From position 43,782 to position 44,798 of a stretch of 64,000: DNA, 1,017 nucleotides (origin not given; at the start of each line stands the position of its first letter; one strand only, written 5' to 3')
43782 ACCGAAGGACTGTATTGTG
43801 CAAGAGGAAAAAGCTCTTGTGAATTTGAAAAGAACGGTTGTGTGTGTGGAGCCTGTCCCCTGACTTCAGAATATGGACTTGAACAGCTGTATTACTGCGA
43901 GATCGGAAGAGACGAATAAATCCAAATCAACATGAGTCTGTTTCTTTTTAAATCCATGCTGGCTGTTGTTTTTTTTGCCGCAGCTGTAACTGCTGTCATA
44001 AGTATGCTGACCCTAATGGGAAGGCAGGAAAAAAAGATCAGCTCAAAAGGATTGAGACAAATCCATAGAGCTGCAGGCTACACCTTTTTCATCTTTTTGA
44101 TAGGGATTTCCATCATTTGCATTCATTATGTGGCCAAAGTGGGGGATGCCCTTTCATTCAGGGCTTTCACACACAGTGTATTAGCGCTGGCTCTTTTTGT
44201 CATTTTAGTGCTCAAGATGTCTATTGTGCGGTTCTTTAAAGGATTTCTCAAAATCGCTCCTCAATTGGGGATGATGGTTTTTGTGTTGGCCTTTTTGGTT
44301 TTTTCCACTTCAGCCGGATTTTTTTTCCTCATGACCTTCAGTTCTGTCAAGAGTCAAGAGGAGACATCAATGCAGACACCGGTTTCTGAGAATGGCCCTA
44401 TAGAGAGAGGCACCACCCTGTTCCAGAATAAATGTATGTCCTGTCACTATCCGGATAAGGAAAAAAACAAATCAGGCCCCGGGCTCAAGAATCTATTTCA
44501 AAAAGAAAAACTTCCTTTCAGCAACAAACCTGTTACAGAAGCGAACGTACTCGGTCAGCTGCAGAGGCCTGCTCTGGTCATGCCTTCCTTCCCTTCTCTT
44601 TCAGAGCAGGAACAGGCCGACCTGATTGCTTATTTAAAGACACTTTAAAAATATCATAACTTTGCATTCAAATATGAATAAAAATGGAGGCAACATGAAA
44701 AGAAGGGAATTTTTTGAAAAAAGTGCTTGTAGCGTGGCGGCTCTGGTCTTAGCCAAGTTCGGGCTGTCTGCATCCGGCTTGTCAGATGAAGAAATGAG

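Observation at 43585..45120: Three-gene operon pairs a cytoplasmic and a Tat-exported DUF2769-like Cys-rich protein around a 4-TM::cytochrome c fusion (candidate transmembrane electron-transfer module)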

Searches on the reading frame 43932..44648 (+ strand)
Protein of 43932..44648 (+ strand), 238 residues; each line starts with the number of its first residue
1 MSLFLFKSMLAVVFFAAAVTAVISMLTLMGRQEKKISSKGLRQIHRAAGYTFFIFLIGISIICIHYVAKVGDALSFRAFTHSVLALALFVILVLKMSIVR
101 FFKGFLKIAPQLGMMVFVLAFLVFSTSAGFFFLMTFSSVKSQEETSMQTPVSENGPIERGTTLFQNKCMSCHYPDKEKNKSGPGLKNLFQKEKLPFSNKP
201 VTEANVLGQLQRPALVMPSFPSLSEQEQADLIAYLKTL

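Call 3: search_protein_families(library=pfam, proteins=[window:43932-44648:+], max_evalue=1)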
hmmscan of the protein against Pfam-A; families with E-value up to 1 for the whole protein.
window:43932-44648:+ (238 aa): 9 families
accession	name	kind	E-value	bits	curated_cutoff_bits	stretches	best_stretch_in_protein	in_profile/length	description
PF00034.26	Cytochrom_C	-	2.5e-13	51.6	21.3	1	157-238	1-89/90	Cytochrome c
PF20139.4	DUF6529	-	1.1e-08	35.4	23.3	1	5-133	39-165/171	Family of unknown function (DUF6529)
PF13442.11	Cytochrome_CBB3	-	1.5e-06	28.9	27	1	157-235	3-68/68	Cytochrome C oxidase, cbb3-type, subunit III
PF09928.14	DUF2160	-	0.00067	20.4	28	1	11-88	8-83/88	Predicted small integral membrane protein (DUF2160)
PF14358.11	DUF4405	-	0.023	15.7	26.7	1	9-57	5-59/66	Domain of unknown function (DUF4405)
PF22369.2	GLMA_2nd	-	0.068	13.3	27.7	1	179-236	16-73/138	GLMA-like, second domain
PF01292.26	Ni_hydr_CYTB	-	0.13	12.5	30.1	1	15-59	14-57/179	Prokaryotic cytochrome b561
PF14495.11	Cytochrom_C550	-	0.13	12.4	27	1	151-180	21-49/136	Cytochrome c-550 domain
PF14376.11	Haem_bd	-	0.2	12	27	1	131-174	3-48/133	Haem-binding domain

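Call 4: search_protein_families(library=ncbifam, proteins=[window:43932-44648:+], max_evalue=1)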
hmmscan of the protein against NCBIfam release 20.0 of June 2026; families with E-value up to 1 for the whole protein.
window:43932-44648:+ (238 aa): 12 families
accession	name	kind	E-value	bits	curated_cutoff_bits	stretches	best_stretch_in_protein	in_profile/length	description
NF050122.1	bc1_QcrC_actin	exception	1.8e-06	27.4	200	1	135-185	21-69/253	cytochrome bc1 complex diheme cytochrome c subunit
TIGR02603.1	CxxCH_TIGR02603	domain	5e-05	23.3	68.15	1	157-189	3-35/134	putative heme-binding domain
NF045773.1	cytochro_C550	exception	0.0013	18.7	125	1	130-191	19-82/118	cytochrome c550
NF040606.1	CytoC_perox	subfamily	0.0023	17.2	150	1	156-183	297-324/524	di-heme-cytochrome C peroxidase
NF045774.1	cytochro_C551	exception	0.0055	16.7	118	1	140-188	22-69/110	cytochrome c551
NF045930.1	Cytc6PetJCyano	equivalog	0.0062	16.5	135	1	156-234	27-101/110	cytochrome c6 PetJ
NF043008.1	Cyt550_Brdyrhiz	equivalog_domain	0.0093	16.1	240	1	135-189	5-59/131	cytochrome c-550 CycA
NF011054.0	PRK14486.1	equivalog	0.013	15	447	1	145-236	202-288/294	putative bifunctional cbb3-type cytochrome c oxidase subunit II/cytochrome c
TIGR04485.1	thiosulf_SoxX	equivalog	0.014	16.1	61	1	167-238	4-78/78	sulfur oxidation c-type cytochrome SoxX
TIGR03872.1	cytochrome_MoxG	equivalog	0.015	15.4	147.8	1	138-187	25-73/133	cytochrome c(L), periplasmic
TIGR00782.1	ccoP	equivalog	0.03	13.6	179.95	1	154-237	200-280/285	cytochrome-c oxidase, cbb3-type subunit III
TIGR03045.1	PS_II_C550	equivalog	0.053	13.2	177.75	1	118-180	14-74/159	photosystem II cytochrome c-550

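Call 10: search_solved_structures(query=window:43932-44648:+, max_evalue=0.1, show_alignments=2)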
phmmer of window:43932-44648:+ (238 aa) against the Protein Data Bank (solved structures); distinct sequences matched with E-value up to 0.1: 80 (the best 60 are shown).
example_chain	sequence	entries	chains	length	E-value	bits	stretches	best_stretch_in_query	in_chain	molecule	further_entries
5dfs_A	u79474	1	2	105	2.5e-05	27.5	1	155-236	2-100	Cytochrome c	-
5ty3_A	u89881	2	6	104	6.6e-05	26.2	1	155-236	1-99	Cytochrome c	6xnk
5c9m_A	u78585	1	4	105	6.7e-05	26.2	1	155-236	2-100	Cytochrome c, somatic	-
5c0z_A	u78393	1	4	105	6.7e-05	26.1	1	155-236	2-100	Cytochrome c, somatic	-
8dzl_A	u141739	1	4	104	7.3e-05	26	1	155-236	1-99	Cytochrome c, somatic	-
7ljx_A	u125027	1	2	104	9.1e-05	25.7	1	155-236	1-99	Cytochrome c, somatic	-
6n1o_A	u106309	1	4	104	9.9e-05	25.6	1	155-236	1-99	Cytochrome c, somatic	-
5df5_A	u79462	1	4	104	0.00012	25.3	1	155-236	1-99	Cytochrome c, somatic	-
4nfg_B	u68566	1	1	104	0.00012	25.3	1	155-236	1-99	Cytochrome c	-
6ecj_A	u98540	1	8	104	0.00014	25.1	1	155-236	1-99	Cytochrome c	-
3nwv_A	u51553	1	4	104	0.00015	25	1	155-236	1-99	Cytochrome c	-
1raq_A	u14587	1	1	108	0.0002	24.6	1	155-207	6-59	REP A2 ISO-1-CYTOCHROME C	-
3zoo_A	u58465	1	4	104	0.0002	24.6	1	155-236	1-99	CYTOCHROME C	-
2n3y_A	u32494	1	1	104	0.00021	24.6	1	155-236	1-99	Cytochrome c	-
1crc_A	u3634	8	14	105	0.00021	24.5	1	155-236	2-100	CYTOCHROME C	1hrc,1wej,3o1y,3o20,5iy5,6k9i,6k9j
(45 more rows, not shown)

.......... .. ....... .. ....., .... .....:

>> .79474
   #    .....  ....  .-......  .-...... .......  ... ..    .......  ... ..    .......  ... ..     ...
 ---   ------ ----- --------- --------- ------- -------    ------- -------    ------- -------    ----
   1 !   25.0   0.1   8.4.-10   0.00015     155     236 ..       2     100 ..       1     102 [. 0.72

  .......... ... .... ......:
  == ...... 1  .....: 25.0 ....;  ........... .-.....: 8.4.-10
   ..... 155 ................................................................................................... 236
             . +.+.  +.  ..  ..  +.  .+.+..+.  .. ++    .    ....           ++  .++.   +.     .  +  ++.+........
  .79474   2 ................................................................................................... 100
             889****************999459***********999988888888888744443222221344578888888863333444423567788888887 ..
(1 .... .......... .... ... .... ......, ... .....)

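Call 11: find_homologous_proteins(query=window:43932-44648:+, max_evalue=0.00001)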
Query window:43932-44648:+ (238 aa): 177 proteins with E <= 0.00001 among 808 candidates; the best 120 are listed.
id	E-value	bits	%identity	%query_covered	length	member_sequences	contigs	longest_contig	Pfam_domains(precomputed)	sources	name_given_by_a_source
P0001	4.7e-147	505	100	100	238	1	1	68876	PF13442.12,PF00034.27,PF20139.5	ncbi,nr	ncbi:MAG: c-type cytochrome [Candidatus Aminicenantes bacterium]|nr:c-type cytochrome [Candidatus Am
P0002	2.5e-123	428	84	100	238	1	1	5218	PF13442.12,PF00034.27,PF20139.5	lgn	-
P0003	6.5e-115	400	79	100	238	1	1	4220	PF13442.12,PF00034.27,PF20139.5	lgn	-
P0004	5.5e-88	312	63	100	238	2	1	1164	PF13442.12,PF00034.27,PF20139.5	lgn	-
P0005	4.4e-81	290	58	100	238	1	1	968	PF13442.12,PF00034.27,PF20139.5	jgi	jgi:cytochrome c1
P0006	2.2e-78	281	56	100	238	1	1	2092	PF13442.12,PF00034.27,PF20139.5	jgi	-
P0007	3.5e-78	280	58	100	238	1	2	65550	PF13442.12,PF00034.27,PF20139.5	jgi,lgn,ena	-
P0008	1.2e-77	279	56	100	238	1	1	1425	PF13442.12,PF00034.27,PF20139.5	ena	-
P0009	5.6e-77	276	58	100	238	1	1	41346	PF13442.12,PF00034.27,PF20139.5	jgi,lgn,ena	-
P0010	7.8e-77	276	56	100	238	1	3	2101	PF13442.12,PF00034.27,PF20139.5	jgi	-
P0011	1.7e-76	275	56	100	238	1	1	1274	PF13442.12,PF00034.27,PF20139.5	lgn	-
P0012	2.2e-76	275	55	100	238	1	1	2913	PF13442.12,PF00034.27,PF20139.5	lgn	-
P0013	7.2e-76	273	56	100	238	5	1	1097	PF13442.12,PF00034.27,PF20139.5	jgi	-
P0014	7.3e-76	273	55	100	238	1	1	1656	PF13442.12,PF00034.27,PF20139.5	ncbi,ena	-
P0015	1.5e-75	272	55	100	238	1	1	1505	PF13442.12,PF00034.27,PF20139.5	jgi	-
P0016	2.3e-75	271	56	100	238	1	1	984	PF13442.12,PF00034.27,PF20139.5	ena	-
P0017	2.8e-75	271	56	100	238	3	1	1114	PF13442.12,PF00034.27,PF20139.5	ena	-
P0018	2.9e-75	271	55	100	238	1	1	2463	PF13442.12,PF00034.27,PF20139.5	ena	-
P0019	3.2e-75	271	57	100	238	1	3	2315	PF13442.12,PF00034.27,PF20139.5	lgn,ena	-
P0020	3.3e-75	271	55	100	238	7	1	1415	PF13442.12,PF00034.27,PF20139.5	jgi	-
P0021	3.3e-75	271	56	100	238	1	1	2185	PF13442.12,PF00034.27,PF20139.5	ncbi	-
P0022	3.7e-75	271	56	100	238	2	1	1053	PF13442.12,PF00034.27,PF20139.5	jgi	jgi:cytochrome c2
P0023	4.0e-75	270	56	100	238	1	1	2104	PF13442.12,PF00034.27,PF20139.5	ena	-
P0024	4.6e-75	270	56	100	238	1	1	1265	PF13442.12,PF00034.27,PF20139.5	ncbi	-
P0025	5.6e-75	270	56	100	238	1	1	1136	PF13442.12,PF00034.27,PF20139.5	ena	-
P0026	1.4e-74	269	57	100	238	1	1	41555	PF13442.12,PF00034.27,PF20139.5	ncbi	-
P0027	1.8e-74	268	56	100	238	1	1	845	PF13442.12,PF00034.27,PF20139.5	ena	-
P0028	2.2e-74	268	55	100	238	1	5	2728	PF13442.12,PF00034.27,PF20139.5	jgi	jgi:cytochrome c2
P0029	2.2e-74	268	55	100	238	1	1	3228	PF13442.12,PF00034.27,PF20139.5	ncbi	-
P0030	2.2e-74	268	55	100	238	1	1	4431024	PF13442.12,PF00034.27,PF20139.5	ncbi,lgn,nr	ncbi:MAG: cytochrome c [Candidatus Aminicenantes bacterium]|nr:MAG: cytochrome c [Candidatus Aminice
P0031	3.4e-74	267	56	100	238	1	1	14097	PF13442.12,PF00034.27,PF20139.5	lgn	-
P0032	5.2e-74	267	56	100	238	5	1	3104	PF13442.12,PF00034.27,PF20139.5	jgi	jgi:cytochrome c2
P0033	5.7e-74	267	54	100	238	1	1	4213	PF13442.12,PF00034.27,PF20139.5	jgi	-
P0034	5.8e-74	267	55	100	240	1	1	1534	PF13442.12,PF00034.27,PF20139.5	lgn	-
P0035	7.6e-74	266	55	100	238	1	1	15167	PF13442.12,PF00034.27,PF20139.5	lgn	-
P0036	9.1e-74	266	55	100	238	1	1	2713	PF13442.12,PF00034.27,PF20139.5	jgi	jgi:cytochrome c2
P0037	1.4e-73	265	54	100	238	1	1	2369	PF13442.12,PF00034.27,PF20139.5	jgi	jgi:cytochrome c2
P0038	1.5e-73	265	53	100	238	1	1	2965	PF13442.12,PF00034.27,PF20139.5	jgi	jgi:mono/diheme cytochrome c family protein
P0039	1.8e-73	265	55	100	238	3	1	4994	PF13442.12,PF00034.27,PF20139.5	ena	-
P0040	3.3e-73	264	54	100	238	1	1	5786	PF13442.12,PF00034.27,PF20139.5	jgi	jgi:cytochrome c2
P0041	5.8e-73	263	54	100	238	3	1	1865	PF13442.12,PF00034.27,PF20139.5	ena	-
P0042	7.1e-73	263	54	100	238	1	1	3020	PF13442.12,PF00034.27,PF20139.5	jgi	-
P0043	7.9e-73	263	54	100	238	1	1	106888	PF13442.12,PF00034.27,PF20139.5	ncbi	-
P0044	1.0e-72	263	54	100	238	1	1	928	PF13442.12,PF00034.27,PF20139.5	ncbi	-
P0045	1.1e-72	263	54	100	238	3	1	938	PF13442.12,PF00034.27,PF20139.5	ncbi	-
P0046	1.3e-72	262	53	100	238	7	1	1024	PF13442.12,PF00034.27,PF20139.5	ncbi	-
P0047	1.3e-72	262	54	100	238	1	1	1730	PF13442.12,PF00034.27,PF20139.5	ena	-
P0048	1.9e-72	262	53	98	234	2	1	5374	PF13442.12,PF00034.27,PF20139.5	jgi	jgi:cytochrome c2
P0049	2.4e-72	261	53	100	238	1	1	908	PF13442.12,PF00034.27,PF20139.5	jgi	jgi:cytochrome c2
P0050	2.9e-72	261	54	100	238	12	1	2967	PF13442.12,PF00034.27,PF20139.5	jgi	jgi:cytochrome c2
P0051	3.2e-72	261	53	100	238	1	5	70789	PF13442.12,PF00034.27,PF20139.5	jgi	jgi:hypothetical protein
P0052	3.3e-72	261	55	100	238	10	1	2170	PF13442.12,PF00034.27,PF20139.5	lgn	-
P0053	3.9e-72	261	52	100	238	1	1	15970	PF13442.12,PF00034.27,PF20139.5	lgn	-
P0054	4.2e-72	261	54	100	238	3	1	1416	PF13442.12,PF00034.27,PF20139.5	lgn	-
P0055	6.1e-72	260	55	100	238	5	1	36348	PF13442.12,PF00034.27,PF20139.5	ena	-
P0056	6.8e-72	260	55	100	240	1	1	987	PF13442.12,PF00034.27,PF20139.5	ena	-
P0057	7.6e-72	260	53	100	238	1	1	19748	PF13442.12,PF00034.27,PF20139.5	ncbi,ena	-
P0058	8.3e-72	260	56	100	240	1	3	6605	PF13442.12,PF00034.27,PF20139.5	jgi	jgi:cytochrome c2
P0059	1.0e-71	259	53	100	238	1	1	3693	PF13442.12,PF00034.27,PF20139.5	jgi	-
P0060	1.5e-71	259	56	100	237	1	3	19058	PF13442.12,PF00034.27,PF20139.5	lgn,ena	-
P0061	1.9e-71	258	53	100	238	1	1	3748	PF13442.12,PF00034.27,PF20139.5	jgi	jgi:mono/diheme cytochrome c family protein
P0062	9.3e-71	256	55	100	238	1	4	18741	PF13442.12,PF00034.27,PF20139.5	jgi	jgi:cytochrome c2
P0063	1.1e-70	256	53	100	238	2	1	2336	PF13442.12,PF00034.27,PF20139.5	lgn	-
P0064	1.2e-70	256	55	100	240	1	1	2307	PF13442.12,PF00034.27,PF20139.5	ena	-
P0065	2.4e-70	255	54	100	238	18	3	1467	PF13442.12,PF00034.27,PF20139.5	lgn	-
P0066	3.4e-70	254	53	100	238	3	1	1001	PF13442.12,PF00034.27,PF20139.5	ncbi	-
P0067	3.7e-70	254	55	100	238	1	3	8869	PF13442.12,PF00034.27,PF20139.5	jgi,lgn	jgi:cytochrome c551/c552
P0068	4.1e-70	254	54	100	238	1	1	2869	PF13442.12,PF00034.27,PF20139.5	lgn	-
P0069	4.1e-70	254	53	100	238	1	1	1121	PF13442.12,PF00034.27,PF20139.5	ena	-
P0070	6.0e-70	254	52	100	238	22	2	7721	PF13442.12,PF00034.27,PF20139.5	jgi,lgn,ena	-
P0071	2.3e-69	252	53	99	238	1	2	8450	PF13442.12,PF00034.27,PF20139.5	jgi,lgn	jgi:cytochrome c2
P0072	3.3e-69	251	51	100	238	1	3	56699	PF13442.12,PF00034.27,PF20139.5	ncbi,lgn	-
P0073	3.3e-69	251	52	100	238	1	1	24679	PF13442.12,PF00034.27,PF20139.5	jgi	jgi:cytochrome c2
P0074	3.4e-69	251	51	100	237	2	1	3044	PF13442.12,PF00034.27,PF20139.5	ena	-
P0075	4.4e-69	251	53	100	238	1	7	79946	PF13442.12,PF00034.27,PF20139.5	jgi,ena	-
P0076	7.5e-69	250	53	100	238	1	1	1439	PF13442.12,PF00034.27,PF20139.5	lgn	-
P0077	8.4e-69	250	51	100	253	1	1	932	PF13442.12,PF00034.27,PF20139.5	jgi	jgi:mono/diheme cytochrome c family protein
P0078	1.1e-68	249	51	100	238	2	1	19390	PF13442.12,PF00034.27,PF20139.5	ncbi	-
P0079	1.3e-68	249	53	100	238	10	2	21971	PF13442.12,PF00034.27,PF20139.5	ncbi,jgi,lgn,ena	jgi:cytochrome c2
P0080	1.3e-68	249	51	100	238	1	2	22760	PF13442.12,PF00034.27,PF20139.5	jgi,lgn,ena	-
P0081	2.5e-68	248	50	100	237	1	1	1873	PF13442.12,PF00034.27,PF20139.5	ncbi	-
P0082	2.8e-68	248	52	100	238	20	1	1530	PF13442.12,PF00034.27,PF20139.5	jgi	jgi:cytochrome c553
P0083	6.6e-68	247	50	100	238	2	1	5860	PF13442.12,PF00034.27,PF20139.5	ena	-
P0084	1.2e-67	246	53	99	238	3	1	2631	PF13442.12,PF00034.27,PF20139.5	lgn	-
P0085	1.3e-67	246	53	100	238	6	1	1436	PF13442.12,PF00034.27,PF20139.5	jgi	-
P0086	1.5e-67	246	52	99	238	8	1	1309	PF13442.12,PF00034.27,PF20139.5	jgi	-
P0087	1.5e-67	246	50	100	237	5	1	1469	PF13442.12,PF00034.27,PF20139.5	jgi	jgi:cytochrome c2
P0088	1.6e-67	246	57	90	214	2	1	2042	PF13442.12,PF00034.27,PF20139.5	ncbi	-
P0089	4.9e-67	244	51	100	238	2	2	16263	PF13442.12,PF00034.27,PF20139.5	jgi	jgi:cytochrome c2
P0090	7.3e-67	243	51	100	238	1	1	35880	PF13442.12,PF00034.27,PF20139.5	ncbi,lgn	-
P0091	8.1e-67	243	52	100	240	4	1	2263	PF13442.12,PF00034.27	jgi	jgi:cytochrome c2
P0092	1.1e-66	243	51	100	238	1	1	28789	PF13442.12,PF00034.27,PF20139.5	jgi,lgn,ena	-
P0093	1.2e-66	243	50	100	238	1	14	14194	PF13442.12,PF00034.27,PF20139.5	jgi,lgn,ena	-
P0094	1.9e-66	242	51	100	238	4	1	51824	PF13442.12,PF00034.27,PF20139.5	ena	-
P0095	2.1e-66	242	52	100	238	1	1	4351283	PF13442.12,PF00034.27,PF20139.5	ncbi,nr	ncbi:MAG: cytochrome c [Candidatus Aminicenantes bacterium]|nr:MAG: cytochrome c [Candidatus Aminice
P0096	3.9e-66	241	51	100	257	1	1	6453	PF13442.12,PF00034.27,PF20139.5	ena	-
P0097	4.6e-66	241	52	99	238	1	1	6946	PF13442.12,PF00034.27,PF20139.5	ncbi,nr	ncbi:MAG: cytochrome c [Candidatus Aminicenantes bacterium]|nr:cytochrome c [Candidatus Aminicenante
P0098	6.4e-66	240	54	90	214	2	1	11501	PF13442.12,PF00034.27,PF20139.5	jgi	-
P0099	1.2e-65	239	50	100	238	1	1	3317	PF13442.12,PF00034.27,PF20139.5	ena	-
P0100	1.3e-65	239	50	100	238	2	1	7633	PF13442.12,PF00034.27,PF20139.5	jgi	jgi:cytochrome c2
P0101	1.4e-65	239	50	100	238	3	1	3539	PF13442.12,PF00034.27,PF20139.5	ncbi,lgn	-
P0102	1.7e-65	239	49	98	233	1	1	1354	PF13442.12,PF00034.27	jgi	-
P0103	1.8e-65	239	51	100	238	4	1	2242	PF13442.12,PF00034.27,PF20139.5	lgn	-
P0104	1.8e-65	239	50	100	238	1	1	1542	PF13442.12,PF00034.27,PF20139.5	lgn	-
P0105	5.2e-65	237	54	88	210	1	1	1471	PF13442.12,PF00034.27,PF20139.5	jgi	jgi:cytochrome c2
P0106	5.2e-65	237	50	100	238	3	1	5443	PF13442.12,PF00034.27,PF20139.5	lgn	-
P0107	5.3e-65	237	50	100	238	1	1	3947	PF13442.12,PF00034.27,PF20139.5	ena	-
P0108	6.4e-65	237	51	100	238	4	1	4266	PF13442.12,PF00034.27,PF20139.5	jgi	-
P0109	9.0e-65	237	49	98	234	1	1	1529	PF13442.12,PF00034.27,PF20139.5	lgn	-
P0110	9.6e-65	237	52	97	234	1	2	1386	PF13442.12,PF00034.27,PF20139.5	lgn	-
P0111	1.2e-64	236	50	100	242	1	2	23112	PF13442.12,PF00034.27,PF20139.5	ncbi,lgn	ncbi:MAG: c-type cytochrome [Candidatus Aminicenantes bacterium]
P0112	1.3e-64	236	50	100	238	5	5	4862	PF13442.12,PF00034.27,PF20139.5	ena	-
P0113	1.8e-64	236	48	100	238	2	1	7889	PF13442.12,PF00034.27,PF20139.5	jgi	jgi:cytochrome c2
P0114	2.0e-64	235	49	100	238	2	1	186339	PF13442.12,PF00034.27,PF20139.5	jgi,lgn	jgi:hypothetical protein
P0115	2.7e-64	235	50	100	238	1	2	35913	PF13442.12,PF00034.27,PF20139.5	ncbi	-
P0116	3.8e-64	235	49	100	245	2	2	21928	PF13442.12,PF00034.27,PF20139.5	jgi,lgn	jgi:cytochrome c2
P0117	3.8e-64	235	55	88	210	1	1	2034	PF13442.12,PF00034.27,PF20139.5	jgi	jgi:cytochrome c2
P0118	4.2e-64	234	51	100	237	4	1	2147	PF13442.12,PF00034.27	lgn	-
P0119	4.9e-64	234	50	99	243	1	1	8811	PF13442.12,PF00034.27,PF20139.5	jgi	jgi:mono/diheme cytochrome c family protein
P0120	5.5e-64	234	48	99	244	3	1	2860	PF13442.12,PF00034.27,PF20139.5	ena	-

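Call 13: find_encoding_contigs(protein=P0030, flank=6000, max_places=2)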
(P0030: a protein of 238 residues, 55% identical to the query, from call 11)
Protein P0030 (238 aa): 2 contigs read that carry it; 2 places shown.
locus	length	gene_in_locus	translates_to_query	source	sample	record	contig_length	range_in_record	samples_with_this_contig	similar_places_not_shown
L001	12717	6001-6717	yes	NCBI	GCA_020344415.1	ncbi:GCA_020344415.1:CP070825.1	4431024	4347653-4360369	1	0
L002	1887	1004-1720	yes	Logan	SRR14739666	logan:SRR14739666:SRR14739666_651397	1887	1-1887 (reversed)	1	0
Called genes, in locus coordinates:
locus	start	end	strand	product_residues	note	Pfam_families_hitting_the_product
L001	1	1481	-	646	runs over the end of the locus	PF00009:GTP_EFTU (weak), PF01926:MMR_HSR1, PF02421:FeoB_N, PF04548:AIG1 (weak), PF17910:FeoB_Cyto (weak), PF07670:Gate, PF07664:FeoB_C, PF07670:Gate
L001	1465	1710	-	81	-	PF04023:FeoA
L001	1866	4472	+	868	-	PF07517:SecA_DEAD, PF00270:DEAD (faint), PF01043:SecA_PP_bind, PF21090:P-loop_SecA, PF07516:SecA_SW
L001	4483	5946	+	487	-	PF00478:IMPDH, PF03060:NMO (faint), PF00571:CBS, PF01070:FMN_dh (weak)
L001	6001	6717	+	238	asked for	PF20139:DUF6529, PF00034:Cytochrom_C, PF13442:Cytochrome_CBB3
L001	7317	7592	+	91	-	PF10967:DUF2769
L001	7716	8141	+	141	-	PF21349:RUBY_RBDX, PF02943:FeThRed_B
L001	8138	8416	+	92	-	-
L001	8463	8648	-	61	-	-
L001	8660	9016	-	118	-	PF02261:Asp_decarbox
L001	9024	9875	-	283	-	PF02569:Pantoate_ligase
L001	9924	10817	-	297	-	PF02548:Pantoate_transf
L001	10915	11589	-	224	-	PF01712:dNK, PF02223:Thymidylate_kin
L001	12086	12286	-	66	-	PF04024:PspC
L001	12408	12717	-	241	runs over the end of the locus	PF00899:ThiF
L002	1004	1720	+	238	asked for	PF20139:DUF6529, PF00034:Cytochrom_C, PF13442:Cytochrome_CBB3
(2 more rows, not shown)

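Call 14: find_encoding_contigs(protein=P0095, flank=6000, max_places=2)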
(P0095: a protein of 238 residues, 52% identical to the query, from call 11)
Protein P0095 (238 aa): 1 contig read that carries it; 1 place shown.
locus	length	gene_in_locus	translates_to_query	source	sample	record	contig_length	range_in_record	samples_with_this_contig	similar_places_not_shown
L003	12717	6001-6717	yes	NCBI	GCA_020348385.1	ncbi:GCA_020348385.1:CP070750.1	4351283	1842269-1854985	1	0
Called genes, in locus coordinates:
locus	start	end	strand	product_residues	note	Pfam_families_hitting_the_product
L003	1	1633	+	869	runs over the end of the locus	PF07517:SecA_DEAD, PF00270:DEAD (weak), PF01043:SecA_PP_bind, PF21090:P-loop_SecA, PF07516:SecA_SW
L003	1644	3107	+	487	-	PF00478:IMPDH, PF00571:CBS, PF01070:FMN_dh, PF03060:NMO (weak), PF00977:His_biosynth (faint)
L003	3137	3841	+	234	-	PF02535:Zip (weak)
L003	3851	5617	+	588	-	PF00301:Rubredoxin, PF21349:RUBY_RBDX (weak), PF02776:TPP_enzyme_N, PF00205:TPP_enzyme_M, PF02775:TPP_enzyme_C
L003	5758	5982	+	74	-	PF10967:DUF2769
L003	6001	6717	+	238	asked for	PF20139:DUF6529, PF00034:Cytochrom_C, PF13442:Cytochrome_CBB3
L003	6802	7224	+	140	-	PF21349:RUBY_RBDX (weak), PF02943:FeThRed_B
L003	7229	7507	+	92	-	-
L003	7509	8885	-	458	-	PF00206:Lyase_1, PF10415:FumaraseC_C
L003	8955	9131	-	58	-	-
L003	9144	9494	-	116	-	PF02261:Asp_decarbox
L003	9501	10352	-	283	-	PF02569:Pantoate_ligase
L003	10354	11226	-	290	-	PF02548:Pantoate_transf, PF13714:PEP_mutase (weak)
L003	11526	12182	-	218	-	PF01712:dNK, PF02223:Thymidylate_kin, PF13238:AAA_18 (weak)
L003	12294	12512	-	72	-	PF04024:PspC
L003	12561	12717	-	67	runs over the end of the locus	PF08984:DUF1858 (weak)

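Call 15: find_encoding_contigs(protein=P0114, flank=6000, max_places=2)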
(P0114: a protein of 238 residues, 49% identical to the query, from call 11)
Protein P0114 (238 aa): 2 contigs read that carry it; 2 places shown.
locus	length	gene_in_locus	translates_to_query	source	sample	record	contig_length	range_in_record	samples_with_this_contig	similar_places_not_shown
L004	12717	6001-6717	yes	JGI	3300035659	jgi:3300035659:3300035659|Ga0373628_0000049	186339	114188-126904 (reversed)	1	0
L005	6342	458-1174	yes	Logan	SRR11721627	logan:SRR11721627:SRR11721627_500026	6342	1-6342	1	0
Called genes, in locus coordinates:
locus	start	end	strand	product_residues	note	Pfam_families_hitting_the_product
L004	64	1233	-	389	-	PF09594:GT87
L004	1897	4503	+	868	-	PF07517:SecA_DEAD, PF00270:DEAD (weak), PF01043:SecA_PP_bind, PF21090:P-loop_SecA, PF07516:SecA_SW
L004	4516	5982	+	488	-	PF00478:IMPDH, PF00571:CBS, PF03060:NMO (weak), PF01070:FMN_dh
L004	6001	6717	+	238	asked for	PF20139:DUF6529 (weak), PF00034:Cytochrom_C, PF13442:Cytochrome_CBB3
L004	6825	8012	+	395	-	PF19089:DUF5777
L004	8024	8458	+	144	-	PF21349:RUBY_RBDX, PF02943:FeThRed_B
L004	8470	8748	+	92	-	-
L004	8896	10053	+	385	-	PF00676:E1_dh, PF13292:DXP_synthase_N (faint), PF00456:Transketolase_N (faint)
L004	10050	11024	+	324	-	PF02779:Transket_pyr, PF02780:Transketolase_C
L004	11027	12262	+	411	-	PF00364:Biotin_lipoyl, PF25997:BSH_YhbJ, PF02817:E3_binding, PF00198:2-oxoacid_dh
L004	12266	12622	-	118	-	PF02261:Asp_decarbox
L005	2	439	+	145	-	?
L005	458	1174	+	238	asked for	PF20139:DUF6529 (weak), PF00034:Cytochrom_C, PF13442:Cytochrome_CBB3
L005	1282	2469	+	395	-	PF19089:DUF5777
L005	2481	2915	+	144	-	PF21349:RUBY_RBDX, PF02943:FeThRed_B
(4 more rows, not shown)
